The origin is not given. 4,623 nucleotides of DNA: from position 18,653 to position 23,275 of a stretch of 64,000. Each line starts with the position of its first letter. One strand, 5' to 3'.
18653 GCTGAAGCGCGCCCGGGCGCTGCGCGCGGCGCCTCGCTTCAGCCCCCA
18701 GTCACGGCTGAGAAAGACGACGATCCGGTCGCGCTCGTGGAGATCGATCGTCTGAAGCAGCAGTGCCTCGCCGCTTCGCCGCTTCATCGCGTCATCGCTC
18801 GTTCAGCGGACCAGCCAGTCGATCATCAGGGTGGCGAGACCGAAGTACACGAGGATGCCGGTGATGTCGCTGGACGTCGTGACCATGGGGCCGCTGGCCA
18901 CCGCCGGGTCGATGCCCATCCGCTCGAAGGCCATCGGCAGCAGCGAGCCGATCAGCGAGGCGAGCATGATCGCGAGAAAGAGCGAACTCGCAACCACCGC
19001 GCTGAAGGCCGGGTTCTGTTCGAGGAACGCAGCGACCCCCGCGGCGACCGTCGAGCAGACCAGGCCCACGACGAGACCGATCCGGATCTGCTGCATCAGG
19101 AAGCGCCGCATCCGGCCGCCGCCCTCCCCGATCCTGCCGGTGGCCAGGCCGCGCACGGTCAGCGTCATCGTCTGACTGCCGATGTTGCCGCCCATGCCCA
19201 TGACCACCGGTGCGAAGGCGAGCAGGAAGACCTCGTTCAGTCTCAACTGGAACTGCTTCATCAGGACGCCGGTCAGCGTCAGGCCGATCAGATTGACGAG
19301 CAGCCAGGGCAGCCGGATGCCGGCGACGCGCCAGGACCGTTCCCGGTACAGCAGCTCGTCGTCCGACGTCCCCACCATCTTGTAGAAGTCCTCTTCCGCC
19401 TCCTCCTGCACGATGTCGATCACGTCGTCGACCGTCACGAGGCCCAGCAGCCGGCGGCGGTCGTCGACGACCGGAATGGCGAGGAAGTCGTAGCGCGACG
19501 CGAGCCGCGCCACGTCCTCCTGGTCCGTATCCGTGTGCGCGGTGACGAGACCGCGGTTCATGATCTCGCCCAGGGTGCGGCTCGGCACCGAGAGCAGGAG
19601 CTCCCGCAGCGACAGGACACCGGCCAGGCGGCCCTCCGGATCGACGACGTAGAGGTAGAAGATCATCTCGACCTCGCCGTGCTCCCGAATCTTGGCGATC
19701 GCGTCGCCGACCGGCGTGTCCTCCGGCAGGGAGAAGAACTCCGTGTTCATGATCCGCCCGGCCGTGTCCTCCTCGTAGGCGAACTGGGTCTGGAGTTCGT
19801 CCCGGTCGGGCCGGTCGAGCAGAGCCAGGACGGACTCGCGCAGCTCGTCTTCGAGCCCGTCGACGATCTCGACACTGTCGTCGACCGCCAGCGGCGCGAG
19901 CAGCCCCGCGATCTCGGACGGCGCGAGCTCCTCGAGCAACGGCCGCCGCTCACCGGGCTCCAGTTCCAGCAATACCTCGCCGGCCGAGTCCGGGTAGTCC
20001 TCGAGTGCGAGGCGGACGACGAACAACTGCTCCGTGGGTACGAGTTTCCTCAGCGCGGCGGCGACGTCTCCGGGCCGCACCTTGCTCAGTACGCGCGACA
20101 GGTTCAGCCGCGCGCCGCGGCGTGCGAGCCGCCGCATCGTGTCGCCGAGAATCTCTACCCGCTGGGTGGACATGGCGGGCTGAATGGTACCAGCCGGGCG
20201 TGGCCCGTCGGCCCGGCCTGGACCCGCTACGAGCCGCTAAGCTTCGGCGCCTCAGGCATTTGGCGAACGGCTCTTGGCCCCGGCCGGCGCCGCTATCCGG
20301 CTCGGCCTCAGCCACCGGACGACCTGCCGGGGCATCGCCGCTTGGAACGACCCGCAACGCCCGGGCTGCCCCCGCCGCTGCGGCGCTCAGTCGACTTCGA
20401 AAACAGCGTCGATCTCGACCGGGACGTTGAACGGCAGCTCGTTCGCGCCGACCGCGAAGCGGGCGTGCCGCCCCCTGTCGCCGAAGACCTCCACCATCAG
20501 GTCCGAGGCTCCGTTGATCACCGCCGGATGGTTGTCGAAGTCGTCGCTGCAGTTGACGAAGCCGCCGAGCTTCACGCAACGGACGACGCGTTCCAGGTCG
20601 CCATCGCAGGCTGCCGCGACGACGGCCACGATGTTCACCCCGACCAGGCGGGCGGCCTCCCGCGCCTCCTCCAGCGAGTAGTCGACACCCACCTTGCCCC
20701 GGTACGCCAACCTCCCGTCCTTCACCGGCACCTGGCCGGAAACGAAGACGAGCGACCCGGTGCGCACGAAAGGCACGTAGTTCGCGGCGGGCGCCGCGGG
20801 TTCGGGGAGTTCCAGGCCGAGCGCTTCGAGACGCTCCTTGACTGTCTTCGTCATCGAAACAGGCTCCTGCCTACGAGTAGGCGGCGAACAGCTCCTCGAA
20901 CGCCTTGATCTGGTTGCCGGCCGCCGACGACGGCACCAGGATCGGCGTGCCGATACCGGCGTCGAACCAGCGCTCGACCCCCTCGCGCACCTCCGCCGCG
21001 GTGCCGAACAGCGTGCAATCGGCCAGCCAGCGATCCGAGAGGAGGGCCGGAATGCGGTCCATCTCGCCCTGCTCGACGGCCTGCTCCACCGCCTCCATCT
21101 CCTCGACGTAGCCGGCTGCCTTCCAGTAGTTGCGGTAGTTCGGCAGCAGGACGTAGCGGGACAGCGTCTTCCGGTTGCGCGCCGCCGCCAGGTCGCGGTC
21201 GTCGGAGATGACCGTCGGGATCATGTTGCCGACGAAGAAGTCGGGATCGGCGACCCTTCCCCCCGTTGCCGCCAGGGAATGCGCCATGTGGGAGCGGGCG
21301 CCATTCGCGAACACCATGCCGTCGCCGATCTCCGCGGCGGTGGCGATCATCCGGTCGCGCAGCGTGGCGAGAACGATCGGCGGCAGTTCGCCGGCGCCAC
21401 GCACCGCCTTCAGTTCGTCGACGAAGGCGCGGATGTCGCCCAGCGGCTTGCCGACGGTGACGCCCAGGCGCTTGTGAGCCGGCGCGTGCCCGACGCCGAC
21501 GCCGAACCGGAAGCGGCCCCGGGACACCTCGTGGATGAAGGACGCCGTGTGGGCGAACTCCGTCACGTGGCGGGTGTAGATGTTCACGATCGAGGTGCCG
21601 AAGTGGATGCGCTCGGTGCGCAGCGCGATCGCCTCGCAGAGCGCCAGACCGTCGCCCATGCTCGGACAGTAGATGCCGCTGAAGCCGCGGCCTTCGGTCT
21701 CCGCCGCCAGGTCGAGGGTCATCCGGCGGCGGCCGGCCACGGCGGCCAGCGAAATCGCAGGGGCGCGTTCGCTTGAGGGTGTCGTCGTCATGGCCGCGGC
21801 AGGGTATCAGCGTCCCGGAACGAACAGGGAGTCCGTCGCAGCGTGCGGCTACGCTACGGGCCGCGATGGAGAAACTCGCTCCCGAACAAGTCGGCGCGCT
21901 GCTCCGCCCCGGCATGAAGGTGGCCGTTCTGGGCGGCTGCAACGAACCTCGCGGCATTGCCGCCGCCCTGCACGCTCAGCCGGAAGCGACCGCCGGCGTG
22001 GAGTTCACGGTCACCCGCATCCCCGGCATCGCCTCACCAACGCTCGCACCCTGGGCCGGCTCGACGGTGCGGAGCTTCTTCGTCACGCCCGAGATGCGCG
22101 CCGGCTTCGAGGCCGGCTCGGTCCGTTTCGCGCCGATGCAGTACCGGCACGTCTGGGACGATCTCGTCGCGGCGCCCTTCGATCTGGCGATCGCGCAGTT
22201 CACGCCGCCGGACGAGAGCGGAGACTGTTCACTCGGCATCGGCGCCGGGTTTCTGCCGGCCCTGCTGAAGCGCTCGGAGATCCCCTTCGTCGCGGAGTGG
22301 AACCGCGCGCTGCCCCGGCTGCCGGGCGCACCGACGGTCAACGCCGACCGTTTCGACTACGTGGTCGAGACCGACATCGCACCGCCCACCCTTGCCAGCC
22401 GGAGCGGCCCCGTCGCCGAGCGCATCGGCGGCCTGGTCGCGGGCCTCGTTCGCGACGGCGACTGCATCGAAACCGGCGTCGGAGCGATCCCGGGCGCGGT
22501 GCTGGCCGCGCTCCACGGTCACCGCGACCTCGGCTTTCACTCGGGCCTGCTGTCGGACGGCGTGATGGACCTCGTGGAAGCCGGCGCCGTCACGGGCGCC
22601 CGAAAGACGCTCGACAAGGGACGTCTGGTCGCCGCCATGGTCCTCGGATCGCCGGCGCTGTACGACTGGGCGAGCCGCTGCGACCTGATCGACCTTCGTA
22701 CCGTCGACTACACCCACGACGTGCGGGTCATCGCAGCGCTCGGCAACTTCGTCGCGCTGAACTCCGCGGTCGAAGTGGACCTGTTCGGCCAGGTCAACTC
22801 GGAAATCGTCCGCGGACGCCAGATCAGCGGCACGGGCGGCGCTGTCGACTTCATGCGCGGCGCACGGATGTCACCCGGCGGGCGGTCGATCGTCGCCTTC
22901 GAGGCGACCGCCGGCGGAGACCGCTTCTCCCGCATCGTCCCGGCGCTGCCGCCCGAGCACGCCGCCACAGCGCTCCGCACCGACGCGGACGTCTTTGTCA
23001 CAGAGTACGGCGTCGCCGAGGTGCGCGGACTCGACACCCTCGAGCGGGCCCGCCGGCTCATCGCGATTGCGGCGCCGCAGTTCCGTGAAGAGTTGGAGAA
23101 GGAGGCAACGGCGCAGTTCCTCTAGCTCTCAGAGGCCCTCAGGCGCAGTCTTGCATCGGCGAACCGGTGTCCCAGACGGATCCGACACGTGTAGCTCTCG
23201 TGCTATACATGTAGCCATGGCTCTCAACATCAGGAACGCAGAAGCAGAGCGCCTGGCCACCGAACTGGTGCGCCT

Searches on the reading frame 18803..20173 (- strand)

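Call 20: search_protein_families(library=pfam, proteins=[window:18803-20173:-], max_evalue=0.1)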
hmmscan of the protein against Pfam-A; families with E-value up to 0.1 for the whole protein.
window:18803-20173:- (456 aa): 3 families
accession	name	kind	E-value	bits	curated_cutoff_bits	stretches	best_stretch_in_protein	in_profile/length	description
PF01769.21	MgtE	-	7e-35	120.5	27.6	1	322-446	2-125/125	Divalent cation transporter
PF00571.33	CBS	-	3.8e-24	85.2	24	2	202-255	2-55/57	CBS domain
PF03448.22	MgtE_N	-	2.4e-15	57.4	25.9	1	33-136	2-102/102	MgtE intracellular N domain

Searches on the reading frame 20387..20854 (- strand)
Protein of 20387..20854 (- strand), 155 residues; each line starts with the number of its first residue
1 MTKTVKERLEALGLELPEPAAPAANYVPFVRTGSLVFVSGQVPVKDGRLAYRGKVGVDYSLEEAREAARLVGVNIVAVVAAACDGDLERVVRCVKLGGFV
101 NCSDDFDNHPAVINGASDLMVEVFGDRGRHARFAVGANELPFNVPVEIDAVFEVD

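Call 20: search_protein_families(library=pfam, proteins=[window:20387-20854:-], max_evalue=0.1)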
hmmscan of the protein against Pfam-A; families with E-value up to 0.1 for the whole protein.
window:20387-20854:- (155 aa): 2 families
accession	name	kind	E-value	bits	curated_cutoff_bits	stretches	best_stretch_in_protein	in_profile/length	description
PF14588.11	YjgF_endoribonc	-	1.7e-30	106.2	35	1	7-143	2-137/148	YjgF/chorismate_mutase-like, putative endoribonuclease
PF01042.26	Ribonuc_L-PSP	-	3.5e-14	53.3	27.3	1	21-151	6-118/121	Endoribonuclease L-PSP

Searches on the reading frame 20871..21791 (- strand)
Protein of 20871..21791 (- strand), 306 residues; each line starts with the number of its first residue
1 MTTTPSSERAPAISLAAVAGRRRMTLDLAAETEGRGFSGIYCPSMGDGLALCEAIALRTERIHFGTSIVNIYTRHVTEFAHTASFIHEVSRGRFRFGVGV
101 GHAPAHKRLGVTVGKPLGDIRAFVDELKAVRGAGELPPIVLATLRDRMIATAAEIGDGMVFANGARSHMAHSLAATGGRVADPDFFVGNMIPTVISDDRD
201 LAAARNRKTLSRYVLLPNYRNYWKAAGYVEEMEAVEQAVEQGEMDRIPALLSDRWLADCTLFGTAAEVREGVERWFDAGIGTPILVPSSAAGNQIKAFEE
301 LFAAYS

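Call 20: search_protein_families(library=pfam, proteins=[window:20871-21791:-], max_evalue=0.1)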
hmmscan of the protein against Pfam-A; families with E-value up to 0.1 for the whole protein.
window:20871-21791:- (306 aa): 1 family
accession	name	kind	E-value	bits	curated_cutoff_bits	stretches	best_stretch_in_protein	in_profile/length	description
PF00296.26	Bac_luciferase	-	2.3e-29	103.2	27.9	1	22-280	22-312/314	Luciferase-like monooxygenase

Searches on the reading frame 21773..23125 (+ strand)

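Call 20: search_protein_families(library=pfam, proteins=[window:21773-23125:+], max_evalue=0.1)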
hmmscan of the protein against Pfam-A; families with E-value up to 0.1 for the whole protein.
window:21773-23125:+ (450 aa): 2 families
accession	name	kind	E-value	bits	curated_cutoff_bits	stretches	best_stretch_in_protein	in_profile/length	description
PF13336.12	AcetylCoA_hyd_C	-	1.5e-50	171.6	23.7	1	292-445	1-154/154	Acetyl-CoA hydrolase/transferase C-terminal domain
PF02550.21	AcetylCoA_hydro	-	0.0035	17.8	24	1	100-201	85-190/198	Acetyl-CoA hydrolase/transferase N-terminal domain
